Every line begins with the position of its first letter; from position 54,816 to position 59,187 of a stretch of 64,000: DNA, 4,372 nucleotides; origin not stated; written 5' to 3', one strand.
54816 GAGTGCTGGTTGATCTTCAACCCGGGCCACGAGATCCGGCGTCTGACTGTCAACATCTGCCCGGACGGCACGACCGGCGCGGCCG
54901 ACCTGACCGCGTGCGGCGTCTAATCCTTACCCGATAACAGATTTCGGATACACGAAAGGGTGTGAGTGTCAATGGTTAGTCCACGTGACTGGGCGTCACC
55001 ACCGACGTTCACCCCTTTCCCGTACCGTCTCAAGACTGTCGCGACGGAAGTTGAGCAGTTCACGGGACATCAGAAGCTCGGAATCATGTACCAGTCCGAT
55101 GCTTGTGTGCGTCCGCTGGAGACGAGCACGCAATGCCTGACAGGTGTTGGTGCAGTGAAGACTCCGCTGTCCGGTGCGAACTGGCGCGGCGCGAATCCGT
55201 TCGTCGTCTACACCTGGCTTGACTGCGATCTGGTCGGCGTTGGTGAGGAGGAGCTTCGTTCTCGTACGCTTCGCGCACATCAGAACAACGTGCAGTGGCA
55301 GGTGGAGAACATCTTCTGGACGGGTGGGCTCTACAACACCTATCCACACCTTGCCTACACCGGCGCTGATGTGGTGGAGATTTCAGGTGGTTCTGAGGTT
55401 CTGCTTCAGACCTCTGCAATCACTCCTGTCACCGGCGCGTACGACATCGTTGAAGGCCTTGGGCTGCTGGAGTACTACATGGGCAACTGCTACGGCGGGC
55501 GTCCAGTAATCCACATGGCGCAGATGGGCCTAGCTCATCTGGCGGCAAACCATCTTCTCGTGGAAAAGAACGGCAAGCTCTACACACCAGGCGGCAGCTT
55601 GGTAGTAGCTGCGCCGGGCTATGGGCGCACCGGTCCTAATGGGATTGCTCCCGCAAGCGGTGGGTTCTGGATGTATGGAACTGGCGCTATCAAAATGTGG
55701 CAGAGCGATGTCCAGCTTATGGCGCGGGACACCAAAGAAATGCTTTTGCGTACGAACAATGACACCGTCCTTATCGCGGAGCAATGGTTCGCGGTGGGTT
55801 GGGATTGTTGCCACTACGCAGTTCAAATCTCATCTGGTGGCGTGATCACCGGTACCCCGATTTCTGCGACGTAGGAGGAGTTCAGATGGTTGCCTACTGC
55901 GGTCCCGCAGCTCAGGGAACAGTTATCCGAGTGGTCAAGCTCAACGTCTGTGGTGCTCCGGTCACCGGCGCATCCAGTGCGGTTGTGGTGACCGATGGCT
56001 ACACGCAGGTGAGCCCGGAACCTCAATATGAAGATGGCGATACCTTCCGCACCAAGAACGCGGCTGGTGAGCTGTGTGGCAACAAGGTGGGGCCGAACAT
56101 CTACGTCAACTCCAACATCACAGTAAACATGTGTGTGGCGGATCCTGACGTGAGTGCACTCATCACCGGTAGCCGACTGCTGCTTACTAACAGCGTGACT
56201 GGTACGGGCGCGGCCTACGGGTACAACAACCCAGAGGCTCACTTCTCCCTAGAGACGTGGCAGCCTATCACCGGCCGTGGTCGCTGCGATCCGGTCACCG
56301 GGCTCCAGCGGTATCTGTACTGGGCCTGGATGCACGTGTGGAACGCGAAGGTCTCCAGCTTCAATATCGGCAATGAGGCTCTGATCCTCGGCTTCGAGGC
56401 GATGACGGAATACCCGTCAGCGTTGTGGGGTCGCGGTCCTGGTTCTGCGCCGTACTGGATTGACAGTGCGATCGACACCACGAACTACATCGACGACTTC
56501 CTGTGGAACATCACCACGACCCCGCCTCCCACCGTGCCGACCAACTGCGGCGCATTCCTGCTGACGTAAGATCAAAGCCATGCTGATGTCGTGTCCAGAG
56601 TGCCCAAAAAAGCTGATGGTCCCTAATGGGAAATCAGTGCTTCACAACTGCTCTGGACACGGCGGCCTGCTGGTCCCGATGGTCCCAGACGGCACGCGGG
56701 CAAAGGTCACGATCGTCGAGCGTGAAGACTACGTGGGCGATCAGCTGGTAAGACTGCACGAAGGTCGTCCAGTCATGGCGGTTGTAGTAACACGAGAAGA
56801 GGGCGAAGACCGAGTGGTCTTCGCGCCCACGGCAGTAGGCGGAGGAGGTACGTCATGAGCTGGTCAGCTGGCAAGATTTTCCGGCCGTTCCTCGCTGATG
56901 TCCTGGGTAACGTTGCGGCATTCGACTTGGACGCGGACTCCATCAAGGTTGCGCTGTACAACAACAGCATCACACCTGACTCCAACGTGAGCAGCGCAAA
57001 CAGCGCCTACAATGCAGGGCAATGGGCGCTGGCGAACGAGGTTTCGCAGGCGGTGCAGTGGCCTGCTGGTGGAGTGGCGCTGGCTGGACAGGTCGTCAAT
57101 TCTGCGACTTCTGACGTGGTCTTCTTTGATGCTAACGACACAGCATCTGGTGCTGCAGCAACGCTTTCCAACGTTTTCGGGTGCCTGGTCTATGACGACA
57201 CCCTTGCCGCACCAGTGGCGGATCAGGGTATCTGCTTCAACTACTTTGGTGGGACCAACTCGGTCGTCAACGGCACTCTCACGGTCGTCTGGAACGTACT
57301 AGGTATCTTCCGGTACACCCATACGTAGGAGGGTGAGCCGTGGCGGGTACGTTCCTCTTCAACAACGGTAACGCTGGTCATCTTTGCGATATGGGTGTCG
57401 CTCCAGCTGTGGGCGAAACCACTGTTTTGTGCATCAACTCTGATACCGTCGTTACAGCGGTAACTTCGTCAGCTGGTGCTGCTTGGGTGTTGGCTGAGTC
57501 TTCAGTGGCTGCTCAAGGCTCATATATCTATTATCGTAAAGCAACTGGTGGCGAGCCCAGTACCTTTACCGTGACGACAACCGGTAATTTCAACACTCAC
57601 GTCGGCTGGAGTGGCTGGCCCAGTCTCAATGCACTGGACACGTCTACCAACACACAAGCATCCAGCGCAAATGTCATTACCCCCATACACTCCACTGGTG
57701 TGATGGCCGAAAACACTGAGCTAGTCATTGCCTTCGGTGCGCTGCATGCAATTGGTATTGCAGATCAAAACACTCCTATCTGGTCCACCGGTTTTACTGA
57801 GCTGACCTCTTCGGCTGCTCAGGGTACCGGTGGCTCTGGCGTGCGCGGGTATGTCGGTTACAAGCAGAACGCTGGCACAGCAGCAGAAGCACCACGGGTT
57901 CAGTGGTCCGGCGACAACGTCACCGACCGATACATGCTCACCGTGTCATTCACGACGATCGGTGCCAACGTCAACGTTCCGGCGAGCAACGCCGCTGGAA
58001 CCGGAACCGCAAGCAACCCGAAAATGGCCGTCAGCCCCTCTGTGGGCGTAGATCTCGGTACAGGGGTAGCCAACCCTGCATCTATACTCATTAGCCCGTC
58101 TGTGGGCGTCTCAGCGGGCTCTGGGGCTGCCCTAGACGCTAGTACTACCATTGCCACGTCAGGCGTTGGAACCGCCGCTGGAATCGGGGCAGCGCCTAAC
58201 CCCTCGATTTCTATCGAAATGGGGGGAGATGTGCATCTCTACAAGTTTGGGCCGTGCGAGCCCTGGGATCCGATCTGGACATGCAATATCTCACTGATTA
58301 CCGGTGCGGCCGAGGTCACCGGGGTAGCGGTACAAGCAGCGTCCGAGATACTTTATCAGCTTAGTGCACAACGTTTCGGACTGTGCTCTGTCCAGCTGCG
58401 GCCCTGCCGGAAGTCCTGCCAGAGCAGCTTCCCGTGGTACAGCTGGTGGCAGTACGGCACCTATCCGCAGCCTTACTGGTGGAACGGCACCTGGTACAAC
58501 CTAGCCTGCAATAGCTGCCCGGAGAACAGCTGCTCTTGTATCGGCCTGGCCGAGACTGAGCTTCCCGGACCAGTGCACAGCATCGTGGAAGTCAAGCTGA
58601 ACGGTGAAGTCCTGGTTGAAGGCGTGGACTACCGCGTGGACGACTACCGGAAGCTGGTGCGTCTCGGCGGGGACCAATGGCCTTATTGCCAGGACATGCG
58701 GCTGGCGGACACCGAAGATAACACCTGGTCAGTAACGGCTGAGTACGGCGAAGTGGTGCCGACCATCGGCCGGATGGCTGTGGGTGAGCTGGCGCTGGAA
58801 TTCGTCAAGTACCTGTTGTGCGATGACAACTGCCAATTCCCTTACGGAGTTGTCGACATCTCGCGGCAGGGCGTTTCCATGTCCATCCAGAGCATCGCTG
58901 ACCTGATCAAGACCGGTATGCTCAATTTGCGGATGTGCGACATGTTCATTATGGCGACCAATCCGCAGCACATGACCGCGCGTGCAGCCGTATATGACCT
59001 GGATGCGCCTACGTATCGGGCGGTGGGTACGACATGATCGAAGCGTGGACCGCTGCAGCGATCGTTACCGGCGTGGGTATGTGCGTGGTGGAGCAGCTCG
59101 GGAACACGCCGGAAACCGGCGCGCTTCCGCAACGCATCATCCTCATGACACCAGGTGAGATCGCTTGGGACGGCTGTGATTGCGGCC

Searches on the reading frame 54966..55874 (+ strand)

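Call 40: search_protein_families(library=pfam, proteins=[window:54966-55874:+], max_evalue=0.001)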
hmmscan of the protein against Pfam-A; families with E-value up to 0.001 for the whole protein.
window:54966-55874:+ (302 aa): 0 families

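Call 41: search_protein_families(library=phrogs, proteins=[window:54966-55874:+], max_evalue=0.00001)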
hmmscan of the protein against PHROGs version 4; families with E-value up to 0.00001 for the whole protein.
window:54966-55874:+ (302 aa): 1 family
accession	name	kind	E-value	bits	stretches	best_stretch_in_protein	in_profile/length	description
phrog_779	-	unknown function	3e-31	109.7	1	11-290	15-273/284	-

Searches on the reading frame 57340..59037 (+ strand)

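Call 40: search_protein_families(library=pfam, proteins=[window:57340-59037:+], max_evalue=0.001)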
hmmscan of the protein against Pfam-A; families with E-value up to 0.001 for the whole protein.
window:57340-59037:+ (565 aa): 0 families

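Call 41: search_protein_families(library=phrogs, proteins=[window:57340-59037:+], max_evalue=0.00001)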
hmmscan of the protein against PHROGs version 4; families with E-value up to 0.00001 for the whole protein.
window:57340-59037:+ (565 aa): 1 family
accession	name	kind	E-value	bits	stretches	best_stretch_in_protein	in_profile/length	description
phrog_783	-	connector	4.8e-59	200.7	1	323-558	19-250/254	head-tail adaptor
